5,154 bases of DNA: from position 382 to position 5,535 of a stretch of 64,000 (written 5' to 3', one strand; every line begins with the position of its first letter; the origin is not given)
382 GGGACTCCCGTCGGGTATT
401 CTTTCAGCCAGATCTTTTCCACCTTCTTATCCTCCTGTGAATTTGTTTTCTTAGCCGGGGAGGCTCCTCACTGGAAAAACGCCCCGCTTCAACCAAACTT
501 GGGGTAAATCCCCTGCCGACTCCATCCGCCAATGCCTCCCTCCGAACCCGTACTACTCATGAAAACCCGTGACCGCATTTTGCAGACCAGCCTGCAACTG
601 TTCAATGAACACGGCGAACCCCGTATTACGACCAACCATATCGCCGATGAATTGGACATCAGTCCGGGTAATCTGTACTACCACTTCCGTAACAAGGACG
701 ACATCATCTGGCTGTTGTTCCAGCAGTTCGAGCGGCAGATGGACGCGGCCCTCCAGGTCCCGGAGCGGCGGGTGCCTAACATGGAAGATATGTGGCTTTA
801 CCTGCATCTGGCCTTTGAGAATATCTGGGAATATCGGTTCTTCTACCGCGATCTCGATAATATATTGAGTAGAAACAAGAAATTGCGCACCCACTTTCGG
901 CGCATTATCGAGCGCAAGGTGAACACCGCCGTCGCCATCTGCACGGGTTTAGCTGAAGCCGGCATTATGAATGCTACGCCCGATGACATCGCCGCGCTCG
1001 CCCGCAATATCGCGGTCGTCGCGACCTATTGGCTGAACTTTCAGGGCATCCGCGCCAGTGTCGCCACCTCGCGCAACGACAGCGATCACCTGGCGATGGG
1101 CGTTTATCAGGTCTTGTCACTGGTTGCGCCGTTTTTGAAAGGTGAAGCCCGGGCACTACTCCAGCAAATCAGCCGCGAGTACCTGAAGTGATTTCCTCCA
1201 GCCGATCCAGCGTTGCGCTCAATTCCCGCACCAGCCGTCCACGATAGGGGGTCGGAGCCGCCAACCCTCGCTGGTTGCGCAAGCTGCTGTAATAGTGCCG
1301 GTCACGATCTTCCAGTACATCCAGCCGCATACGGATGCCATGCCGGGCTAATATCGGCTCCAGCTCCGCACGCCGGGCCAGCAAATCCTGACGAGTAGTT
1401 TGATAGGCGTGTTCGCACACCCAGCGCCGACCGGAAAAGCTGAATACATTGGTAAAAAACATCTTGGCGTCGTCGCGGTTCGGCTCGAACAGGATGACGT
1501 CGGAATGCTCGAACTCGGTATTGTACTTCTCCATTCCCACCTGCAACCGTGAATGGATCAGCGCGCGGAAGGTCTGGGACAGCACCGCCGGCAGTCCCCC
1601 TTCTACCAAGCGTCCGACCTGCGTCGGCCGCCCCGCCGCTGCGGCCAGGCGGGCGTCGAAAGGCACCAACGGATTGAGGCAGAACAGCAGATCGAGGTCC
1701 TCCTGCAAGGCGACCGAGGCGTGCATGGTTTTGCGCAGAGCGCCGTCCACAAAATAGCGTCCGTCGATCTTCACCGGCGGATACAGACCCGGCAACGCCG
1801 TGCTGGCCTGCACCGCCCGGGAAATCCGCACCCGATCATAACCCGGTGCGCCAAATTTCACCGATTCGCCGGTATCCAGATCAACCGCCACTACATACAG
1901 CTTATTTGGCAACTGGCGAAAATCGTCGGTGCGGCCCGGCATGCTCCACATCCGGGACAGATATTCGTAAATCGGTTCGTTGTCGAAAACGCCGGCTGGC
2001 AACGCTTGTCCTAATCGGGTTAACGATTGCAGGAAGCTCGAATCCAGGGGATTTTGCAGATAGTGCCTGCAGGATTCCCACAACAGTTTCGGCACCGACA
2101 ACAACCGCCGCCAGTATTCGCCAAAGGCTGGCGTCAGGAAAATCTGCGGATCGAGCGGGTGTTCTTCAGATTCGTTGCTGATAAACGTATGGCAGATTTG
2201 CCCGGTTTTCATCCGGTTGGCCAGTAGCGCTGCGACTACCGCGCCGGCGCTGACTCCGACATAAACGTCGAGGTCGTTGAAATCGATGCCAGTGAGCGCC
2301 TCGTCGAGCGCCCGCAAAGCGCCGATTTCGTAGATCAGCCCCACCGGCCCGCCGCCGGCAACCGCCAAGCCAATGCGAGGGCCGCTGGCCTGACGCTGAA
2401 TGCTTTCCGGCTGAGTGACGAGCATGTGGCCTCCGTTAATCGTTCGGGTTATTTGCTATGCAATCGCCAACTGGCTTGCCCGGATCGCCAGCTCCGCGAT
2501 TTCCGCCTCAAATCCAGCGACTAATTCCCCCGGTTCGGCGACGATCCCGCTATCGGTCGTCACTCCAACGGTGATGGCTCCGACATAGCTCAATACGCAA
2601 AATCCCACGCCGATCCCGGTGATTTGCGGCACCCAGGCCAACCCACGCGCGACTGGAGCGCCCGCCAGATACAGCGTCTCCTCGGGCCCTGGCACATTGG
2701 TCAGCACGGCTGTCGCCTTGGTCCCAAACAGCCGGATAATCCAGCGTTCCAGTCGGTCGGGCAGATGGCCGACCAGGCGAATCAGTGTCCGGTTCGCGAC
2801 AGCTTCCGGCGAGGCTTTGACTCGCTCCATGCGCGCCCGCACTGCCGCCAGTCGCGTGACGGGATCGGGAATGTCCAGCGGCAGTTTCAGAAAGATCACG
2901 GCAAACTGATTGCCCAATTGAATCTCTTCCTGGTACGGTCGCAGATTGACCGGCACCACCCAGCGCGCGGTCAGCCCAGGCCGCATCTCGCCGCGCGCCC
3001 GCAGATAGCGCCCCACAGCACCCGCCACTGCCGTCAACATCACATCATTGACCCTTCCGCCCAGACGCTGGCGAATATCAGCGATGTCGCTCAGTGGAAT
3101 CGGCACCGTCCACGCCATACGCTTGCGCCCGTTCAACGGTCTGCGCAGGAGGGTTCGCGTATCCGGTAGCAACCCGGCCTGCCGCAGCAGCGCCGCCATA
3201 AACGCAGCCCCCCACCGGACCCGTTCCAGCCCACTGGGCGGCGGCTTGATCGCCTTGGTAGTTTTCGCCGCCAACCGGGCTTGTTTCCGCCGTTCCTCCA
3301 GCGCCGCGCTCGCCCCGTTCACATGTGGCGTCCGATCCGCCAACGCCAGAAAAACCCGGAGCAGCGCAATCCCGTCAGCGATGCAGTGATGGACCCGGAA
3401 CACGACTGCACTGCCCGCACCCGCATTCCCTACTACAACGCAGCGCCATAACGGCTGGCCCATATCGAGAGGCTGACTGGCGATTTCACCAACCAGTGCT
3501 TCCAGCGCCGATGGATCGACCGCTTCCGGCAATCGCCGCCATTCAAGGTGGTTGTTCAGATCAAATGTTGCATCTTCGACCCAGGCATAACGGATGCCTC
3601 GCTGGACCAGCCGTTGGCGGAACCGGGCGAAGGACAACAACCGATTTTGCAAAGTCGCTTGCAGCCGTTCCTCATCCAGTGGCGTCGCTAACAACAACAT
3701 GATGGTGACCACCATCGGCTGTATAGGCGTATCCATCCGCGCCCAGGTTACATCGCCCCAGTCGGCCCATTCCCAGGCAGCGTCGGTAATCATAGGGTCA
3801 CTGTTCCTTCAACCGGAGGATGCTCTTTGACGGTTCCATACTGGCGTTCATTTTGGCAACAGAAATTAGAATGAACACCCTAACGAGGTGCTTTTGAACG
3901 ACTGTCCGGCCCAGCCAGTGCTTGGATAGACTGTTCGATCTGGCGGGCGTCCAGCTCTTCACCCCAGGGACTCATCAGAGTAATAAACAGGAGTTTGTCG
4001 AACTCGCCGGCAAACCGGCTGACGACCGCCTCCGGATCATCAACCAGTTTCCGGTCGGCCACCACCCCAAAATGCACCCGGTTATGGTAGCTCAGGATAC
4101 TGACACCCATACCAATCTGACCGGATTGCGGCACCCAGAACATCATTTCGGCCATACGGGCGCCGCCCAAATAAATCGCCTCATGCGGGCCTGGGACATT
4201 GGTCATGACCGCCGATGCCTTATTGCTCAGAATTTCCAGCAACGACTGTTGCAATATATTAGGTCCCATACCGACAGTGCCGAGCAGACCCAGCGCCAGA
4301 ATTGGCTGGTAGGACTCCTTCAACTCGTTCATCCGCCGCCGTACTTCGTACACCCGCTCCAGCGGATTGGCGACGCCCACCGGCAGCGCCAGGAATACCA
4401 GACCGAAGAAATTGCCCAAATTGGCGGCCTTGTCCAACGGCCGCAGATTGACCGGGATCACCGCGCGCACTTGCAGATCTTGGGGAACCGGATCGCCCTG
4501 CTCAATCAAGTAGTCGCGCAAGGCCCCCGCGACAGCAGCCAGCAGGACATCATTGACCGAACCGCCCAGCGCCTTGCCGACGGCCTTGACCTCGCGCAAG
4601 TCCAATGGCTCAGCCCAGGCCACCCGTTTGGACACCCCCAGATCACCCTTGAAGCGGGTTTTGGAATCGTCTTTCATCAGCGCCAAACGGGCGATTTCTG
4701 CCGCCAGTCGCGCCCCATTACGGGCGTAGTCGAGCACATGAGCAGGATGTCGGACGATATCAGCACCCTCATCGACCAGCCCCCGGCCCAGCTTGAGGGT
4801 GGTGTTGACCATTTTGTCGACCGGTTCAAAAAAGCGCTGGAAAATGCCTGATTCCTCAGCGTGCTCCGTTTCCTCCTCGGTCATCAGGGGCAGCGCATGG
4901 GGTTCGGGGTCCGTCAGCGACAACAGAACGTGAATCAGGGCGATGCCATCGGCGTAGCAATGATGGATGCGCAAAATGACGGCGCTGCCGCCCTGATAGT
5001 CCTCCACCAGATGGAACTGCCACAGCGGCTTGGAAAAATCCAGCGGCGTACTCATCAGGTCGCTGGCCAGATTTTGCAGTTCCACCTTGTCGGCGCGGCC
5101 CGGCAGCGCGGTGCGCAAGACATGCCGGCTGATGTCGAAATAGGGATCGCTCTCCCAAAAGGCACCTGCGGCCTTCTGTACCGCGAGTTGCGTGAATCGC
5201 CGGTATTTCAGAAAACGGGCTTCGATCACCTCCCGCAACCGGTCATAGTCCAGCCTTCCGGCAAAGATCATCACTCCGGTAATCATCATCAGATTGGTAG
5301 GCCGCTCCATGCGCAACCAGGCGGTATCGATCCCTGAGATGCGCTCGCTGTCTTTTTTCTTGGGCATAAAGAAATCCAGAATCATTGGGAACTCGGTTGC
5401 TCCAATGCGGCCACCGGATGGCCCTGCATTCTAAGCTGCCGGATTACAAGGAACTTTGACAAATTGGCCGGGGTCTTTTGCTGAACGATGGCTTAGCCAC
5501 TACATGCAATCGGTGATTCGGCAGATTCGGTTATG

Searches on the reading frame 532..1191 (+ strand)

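Call 84: search_protein_families(library=pfam, proteins=[window:532-1191:+], max_evalue=0.00001)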
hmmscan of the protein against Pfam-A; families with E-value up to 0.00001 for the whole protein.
window:532-1191:+ (219 aa): 2 families
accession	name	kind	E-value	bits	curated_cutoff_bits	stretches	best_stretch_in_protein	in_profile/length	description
PF13972.11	TetR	-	8.5e-47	159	25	1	65-208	1-142/144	Bacterial transcriptional repressor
PF00440.29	TetR_N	-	1.8e-11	44.1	24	1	16-58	1-43/47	Bacterial regulatory proteins, tetR family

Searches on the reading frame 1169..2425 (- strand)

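Call 84: search_protein_families(library=pfam, proteins=[window:1169-2425:-], max_evalue=0.00001)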
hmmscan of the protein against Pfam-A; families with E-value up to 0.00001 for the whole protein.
window:1169-2425:- (418 aa): 1 family
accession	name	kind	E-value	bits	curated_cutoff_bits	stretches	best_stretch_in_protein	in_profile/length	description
PF01734.28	Patatin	-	3.3e-25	89.8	27.7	1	20-235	1-186/191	Patatin-like phospholipase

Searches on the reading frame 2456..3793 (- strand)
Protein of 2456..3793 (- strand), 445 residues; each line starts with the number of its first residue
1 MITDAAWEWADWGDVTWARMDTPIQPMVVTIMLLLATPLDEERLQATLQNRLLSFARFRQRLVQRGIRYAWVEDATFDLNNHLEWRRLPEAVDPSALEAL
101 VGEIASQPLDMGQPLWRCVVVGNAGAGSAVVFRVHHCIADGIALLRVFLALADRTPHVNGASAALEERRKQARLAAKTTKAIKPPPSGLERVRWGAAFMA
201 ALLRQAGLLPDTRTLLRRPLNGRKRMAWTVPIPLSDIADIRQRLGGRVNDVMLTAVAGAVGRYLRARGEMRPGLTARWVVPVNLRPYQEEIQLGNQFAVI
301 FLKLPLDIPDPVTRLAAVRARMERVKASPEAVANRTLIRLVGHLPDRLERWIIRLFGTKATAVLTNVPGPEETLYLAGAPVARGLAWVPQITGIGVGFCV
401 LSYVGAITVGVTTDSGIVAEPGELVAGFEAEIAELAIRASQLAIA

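Call 84: search_protein_families(library=pfam, proteins=[window:2456-3793:-], max_evalue=0.00001)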
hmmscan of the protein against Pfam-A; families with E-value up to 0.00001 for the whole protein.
window:2456-3793:- (445 aa): 3 families
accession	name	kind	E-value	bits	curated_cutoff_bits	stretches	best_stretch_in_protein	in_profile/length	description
PF06974.18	WS_DGAT_C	-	2.8e-36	125.2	20.7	1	294-435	2-144/145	WS/DGAT C-terminal domain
PF03007.21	WS_DGAT_cat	-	2.9e-28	99.8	23.6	1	15-252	6-263/263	Wax ester synthase/diacylglycerol acyltransferase catalytic domain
PF00668.25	Condensation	-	4.4e-06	26.1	30.6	1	28-144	28-147/456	Condensation domain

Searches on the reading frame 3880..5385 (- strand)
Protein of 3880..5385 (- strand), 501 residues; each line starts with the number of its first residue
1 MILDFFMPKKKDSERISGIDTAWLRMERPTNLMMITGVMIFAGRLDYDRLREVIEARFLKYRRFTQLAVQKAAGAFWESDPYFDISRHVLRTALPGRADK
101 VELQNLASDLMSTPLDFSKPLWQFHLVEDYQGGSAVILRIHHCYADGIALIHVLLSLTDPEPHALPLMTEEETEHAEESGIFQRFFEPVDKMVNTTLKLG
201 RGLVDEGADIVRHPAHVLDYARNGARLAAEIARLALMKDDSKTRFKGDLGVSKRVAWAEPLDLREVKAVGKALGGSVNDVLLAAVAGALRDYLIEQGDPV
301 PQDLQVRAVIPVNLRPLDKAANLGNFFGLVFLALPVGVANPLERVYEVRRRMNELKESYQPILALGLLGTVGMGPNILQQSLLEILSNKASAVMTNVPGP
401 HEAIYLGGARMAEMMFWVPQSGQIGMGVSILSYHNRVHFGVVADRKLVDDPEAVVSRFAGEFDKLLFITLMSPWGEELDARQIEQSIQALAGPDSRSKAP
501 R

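Call 84: search_protein_families(library=pfam, proteins=[window:3880-5385:-], max_evalue=0.00001)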
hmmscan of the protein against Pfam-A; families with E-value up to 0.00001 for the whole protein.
window:3880-5385:- (501 aa): 2 families
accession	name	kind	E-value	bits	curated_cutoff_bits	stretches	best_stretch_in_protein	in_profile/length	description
PF06974.18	WS_DGAT_C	-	6.1e-39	133.8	20.7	1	324-465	2-144/145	WS/DGAT C-terminal domain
PF03007.21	WS_DGAT_cat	-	1.1e-38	134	23.6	1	17-280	2-262/263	Wax ester synthase/diacylglycerol acyltransferase catalytic domain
